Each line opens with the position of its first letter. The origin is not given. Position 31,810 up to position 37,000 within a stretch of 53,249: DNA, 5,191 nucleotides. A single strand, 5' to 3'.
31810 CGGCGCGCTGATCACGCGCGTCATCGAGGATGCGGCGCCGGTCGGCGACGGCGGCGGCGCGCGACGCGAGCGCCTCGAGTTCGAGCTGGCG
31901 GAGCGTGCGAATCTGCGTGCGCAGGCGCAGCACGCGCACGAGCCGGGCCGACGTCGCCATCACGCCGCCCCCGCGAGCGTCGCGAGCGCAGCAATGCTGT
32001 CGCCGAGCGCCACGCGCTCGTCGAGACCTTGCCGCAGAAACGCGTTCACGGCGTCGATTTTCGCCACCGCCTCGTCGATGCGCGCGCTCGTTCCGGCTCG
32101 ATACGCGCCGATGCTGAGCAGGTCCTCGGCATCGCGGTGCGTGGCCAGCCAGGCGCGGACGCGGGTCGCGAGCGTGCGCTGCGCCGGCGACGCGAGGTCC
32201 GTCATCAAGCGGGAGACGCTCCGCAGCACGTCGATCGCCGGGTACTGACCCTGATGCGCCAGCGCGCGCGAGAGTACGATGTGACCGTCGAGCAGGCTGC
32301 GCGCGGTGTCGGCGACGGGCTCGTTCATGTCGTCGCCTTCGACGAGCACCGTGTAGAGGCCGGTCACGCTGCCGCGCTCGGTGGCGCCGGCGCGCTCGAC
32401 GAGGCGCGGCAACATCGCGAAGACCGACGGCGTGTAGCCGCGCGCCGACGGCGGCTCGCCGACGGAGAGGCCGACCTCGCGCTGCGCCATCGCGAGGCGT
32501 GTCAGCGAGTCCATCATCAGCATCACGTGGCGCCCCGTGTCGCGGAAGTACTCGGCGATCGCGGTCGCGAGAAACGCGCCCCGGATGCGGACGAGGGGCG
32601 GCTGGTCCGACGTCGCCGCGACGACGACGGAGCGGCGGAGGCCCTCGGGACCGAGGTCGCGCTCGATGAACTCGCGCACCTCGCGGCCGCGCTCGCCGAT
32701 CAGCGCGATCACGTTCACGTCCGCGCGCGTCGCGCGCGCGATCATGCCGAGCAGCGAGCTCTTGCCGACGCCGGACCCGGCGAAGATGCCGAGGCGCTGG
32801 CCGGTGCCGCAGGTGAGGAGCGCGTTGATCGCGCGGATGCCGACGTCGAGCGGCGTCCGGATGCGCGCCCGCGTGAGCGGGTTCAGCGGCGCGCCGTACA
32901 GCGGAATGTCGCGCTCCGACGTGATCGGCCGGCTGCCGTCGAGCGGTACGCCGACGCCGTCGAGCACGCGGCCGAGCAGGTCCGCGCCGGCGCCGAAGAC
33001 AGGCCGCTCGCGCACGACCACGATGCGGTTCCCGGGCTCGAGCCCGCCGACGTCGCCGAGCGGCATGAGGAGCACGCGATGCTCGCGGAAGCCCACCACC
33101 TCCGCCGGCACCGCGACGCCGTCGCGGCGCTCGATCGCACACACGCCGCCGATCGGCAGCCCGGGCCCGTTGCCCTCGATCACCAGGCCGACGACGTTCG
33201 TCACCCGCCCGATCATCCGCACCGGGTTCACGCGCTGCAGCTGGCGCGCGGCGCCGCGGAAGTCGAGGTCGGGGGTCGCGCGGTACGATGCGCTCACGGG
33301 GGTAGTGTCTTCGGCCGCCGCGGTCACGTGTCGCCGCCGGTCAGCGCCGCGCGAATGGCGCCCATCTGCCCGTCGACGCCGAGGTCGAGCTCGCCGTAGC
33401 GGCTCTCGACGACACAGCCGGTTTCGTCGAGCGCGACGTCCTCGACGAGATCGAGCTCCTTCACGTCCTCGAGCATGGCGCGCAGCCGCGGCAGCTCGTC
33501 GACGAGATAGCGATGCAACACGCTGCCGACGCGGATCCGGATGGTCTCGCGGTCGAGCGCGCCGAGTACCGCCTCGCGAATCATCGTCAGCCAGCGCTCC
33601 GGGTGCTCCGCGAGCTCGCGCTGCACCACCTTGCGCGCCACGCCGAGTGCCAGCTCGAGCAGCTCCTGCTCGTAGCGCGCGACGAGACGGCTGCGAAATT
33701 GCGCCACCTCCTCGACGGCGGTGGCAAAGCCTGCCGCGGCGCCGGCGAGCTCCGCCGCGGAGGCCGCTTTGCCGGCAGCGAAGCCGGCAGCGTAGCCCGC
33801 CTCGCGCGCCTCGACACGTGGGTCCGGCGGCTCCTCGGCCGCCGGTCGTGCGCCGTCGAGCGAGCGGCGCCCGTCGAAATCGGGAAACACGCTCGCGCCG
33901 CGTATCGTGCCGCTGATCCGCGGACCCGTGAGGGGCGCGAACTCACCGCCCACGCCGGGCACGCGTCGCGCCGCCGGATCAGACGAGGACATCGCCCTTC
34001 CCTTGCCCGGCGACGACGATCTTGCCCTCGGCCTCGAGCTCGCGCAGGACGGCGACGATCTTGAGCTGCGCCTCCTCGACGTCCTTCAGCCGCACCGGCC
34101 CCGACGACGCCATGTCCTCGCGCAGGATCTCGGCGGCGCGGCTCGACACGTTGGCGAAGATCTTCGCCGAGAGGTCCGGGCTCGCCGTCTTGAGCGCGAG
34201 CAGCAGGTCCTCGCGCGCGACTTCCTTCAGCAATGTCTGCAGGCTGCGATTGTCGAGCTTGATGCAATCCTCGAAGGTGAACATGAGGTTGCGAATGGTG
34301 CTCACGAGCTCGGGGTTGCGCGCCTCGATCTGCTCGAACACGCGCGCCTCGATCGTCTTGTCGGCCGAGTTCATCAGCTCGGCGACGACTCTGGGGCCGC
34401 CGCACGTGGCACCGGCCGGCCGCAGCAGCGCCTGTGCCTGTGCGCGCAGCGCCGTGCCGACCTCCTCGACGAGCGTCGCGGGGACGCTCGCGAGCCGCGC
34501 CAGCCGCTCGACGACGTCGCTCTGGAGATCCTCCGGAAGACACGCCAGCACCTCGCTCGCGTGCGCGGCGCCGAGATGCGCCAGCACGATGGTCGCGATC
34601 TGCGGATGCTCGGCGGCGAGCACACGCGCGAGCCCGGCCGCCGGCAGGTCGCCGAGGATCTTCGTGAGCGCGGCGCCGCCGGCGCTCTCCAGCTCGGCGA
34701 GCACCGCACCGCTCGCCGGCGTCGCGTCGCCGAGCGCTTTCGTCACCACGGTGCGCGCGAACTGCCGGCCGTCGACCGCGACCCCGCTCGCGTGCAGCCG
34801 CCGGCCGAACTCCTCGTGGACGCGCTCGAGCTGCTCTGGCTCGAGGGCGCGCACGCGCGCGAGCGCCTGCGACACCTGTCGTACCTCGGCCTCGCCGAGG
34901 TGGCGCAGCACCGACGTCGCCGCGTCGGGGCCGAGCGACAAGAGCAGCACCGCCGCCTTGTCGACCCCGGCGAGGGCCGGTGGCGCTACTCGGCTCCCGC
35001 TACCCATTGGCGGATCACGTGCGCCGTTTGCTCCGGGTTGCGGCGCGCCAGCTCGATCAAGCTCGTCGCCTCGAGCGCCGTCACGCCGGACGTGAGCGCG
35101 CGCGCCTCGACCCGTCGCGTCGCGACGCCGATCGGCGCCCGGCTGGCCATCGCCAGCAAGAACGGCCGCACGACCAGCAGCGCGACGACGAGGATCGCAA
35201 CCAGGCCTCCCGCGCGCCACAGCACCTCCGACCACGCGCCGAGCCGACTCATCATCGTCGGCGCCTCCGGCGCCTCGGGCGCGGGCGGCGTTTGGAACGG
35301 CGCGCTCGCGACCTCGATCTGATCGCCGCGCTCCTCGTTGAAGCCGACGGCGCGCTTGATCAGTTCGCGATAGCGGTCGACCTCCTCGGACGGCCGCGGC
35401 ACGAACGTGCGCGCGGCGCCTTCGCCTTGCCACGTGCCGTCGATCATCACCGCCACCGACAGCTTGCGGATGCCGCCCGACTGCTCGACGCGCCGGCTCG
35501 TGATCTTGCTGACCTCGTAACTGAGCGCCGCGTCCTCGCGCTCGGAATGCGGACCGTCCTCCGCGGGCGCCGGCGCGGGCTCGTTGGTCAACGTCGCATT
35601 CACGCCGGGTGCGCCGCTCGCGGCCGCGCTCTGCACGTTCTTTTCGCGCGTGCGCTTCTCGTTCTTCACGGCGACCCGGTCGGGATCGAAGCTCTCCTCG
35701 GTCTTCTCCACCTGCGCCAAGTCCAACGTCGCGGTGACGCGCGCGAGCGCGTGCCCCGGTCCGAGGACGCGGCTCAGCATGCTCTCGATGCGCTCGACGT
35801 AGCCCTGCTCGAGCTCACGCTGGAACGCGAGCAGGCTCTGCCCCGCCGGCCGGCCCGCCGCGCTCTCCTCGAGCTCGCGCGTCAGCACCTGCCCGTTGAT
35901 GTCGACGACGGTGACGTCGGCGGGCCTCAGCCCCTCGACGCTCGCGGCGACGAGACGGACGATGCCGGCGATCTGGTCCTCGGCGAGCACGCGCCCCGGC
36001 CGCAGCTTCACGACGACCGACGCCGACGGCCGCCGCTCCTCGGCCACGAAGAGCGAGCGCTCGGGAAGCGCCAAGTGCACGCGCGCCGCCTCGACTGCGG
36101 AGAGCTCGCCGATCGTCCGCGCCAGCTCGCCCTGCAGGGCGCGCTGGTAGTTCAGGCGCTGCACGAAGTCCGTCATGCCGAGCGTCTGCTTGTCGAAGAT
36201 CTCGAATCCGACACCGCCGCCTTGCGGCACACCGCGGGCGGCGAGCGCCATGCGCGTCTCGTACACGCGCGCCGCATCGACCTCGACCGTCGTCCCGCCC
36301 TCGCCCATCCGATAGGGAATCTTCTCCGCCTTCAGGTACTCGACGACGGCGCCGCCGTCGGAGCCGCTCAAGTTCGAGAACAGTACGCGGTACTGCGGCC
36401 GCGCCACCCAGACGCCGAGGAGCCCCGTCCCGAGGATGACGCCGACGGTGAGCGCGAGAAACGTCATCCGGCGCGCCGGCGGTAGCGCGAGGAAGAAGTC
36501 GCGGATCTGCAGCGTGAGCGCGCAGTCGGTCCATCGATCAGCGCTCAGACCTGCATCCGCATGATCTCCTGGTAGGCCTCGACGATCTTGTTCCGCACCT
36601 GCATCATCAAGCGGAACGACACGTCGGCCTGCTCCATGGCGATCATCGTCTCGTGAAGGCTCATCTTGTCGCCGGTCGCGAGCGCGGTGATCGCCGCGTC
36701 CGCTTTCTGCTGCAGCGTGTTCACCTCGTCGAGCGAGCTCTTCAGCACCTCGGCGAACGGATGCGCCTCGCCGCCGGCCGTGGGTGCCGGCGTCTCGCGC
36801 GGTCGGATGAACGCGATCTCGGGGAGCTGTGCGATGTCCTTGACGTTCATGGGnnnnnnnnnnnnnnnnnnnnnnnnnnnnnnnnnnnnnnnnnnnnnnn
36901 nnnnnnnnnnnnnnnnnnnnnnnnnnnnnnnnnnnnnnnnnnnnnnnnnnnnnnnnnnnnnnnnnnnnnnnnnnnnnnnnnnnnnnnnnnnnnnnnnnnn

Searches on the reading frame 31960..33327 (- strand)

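Call 15: search_protein_families(library=pfam, proteins=[window:31960-33327:-])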
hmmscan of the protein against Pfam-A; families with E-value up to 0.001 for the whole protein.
window:31960-33327:- (455 aa): 3 families
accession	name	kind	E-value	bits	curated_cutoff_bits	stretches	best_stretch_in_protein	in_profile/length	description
PF00006.31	ATP-synt_ab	-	1.6e-89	299.6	29.5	1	163-372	1-213/213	ATP synthase alpha/beta family, nucleotide-binding domain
PF18269.6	T3SS_ATPase_C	-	6.6e-23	80.8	22.7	1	380-449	2-71/72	T3SS EscN ATPase C-terminal domain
PF02874.29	ATP-synt_ab_N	-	0.0003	21.7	20.9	1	42-102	1-65/69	ATP synthase alpha/beta family, beta-barrel domain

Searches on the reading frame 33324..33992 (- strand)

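Call 15: search_protein_families(library=pfam, proteins=[window:33324-33992:-])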
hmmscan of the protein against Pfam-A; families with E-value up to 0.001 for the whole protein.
window:33324-33992:- (222 aa): 2 families
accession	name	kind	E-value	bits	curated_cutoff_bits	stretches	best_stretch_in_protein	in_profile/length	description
PF02108.21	FliH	-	7.7e-15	55.4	24.1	1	88-210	6-125/128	Flagellar assembly protein FliH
PF06635.17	T3SS_SCTL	-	0.00024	21.1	23.3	1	64-216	55-197/206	Type 3 secretion system stator protein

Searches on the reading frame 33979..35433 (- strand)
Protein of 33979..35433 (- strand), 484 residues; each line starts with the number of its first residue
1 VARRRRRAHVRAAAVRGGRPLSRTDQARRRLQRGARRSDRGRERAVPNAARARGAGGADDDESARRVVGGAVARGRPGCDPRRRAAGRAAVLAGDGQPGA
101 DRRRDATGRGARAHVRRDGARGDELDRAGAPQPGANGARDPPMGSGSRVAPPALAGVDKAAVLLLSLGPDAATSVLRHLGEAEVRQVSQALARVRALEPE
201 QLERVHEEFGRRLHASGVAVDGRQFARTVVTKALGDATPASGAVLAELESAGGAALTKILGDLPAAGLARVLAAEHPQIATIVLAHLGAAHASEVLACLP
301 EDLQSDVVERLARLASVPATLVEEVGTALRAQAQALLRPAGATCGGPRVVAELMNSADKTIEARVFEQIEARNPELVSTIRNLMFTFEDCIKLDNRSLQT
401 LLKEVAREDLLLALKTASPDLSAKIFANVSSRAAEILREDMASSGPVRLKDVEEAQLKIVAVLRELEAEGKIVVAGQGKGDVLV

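Call 15: search_protein_families(library=pfam, proteins=[window:33979-35433:-])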
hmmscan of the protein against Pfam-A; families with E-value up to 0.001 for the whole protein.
window:33979-35433:- (484 aa): 4 families
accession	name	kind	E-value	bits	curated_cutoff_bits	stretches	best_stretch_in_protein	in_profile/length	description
PF01706.21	FliG_C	-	6.2e-39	133.1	23.3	1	367-473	1-107/108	FliG C-terminal domain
PF14842.11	FliG_N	-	1.4e-28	99.9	25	2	154-238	2-87/104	FliG N-terminal domain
PF14841.11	FliG_M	-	1.3e-23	83.4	25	2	268-336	4-72/76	FliG middle domain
PF03448.22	MgtE_N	-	7e-05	23.7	25.9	0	265-312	3-50/102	MgtE intracellular N domain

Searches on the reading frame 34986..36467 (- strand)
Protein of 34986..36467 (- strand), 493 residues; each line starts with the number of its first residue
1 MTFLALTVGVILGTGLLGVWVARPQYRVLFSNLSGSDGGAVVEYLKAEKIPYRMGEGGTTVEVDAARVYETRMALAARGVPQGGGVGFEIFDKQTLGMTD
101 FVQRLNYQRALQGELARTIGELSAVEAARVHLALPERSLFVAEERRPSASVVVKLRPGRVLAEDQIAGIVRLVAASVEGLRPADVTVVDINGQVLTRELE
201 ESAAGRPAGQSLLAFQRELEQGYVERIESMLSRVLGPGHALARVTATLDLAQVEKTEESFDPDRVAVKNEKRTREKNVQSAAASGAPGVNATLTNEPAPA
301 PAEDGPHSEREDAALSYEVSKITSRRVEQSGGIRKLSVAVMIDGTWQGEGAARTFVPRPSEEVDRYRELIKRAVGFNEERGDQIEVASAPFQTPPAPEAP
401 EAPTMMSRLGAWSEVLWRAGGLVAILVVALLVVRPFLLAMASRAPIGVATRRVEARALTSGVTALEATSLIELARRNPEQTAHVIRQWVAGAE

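Call 15: search_protein_families(library=pfam, proteins=[window:34986-36467:-])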
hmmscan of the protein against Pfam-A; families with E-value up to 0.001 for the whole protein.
window:34986-36467:- (493 aa): 2 families
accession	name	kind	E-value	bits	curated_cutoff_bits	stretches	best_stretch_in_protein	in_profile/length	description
PF01514.23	YscJ_FliF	-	1.4e-67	227.5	24.4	1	22-196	2-178/179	Secretory protein of YscJ/FliF family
PF08345.17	YscJ_FliF_C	-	4.3e-37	128.2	23.8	1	231-391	1-147/147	Flagellar M-ring protein C-terminal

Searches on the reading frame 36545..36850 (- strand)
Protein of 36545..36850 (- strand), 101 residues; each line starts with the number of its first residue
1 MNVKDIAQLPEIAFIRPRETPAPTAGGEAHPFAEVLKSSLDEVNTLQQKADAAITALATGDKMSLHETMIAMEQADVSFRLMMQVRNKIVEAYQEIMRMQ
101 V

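Call 15: search_protein_families(library=pfam, proteins=[window:36545-36850:-])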
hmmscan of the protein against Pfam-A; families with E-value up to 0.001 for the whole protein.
window:36545-36850:- (101 aa): 1 family
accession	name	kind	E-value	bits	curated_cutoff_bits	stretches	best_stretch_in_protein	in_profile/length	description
PF02049.23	FliE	-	1.4e-31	108.9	22.4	1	24-101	12-89/89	Flagellar hook-basal body complex protein FliE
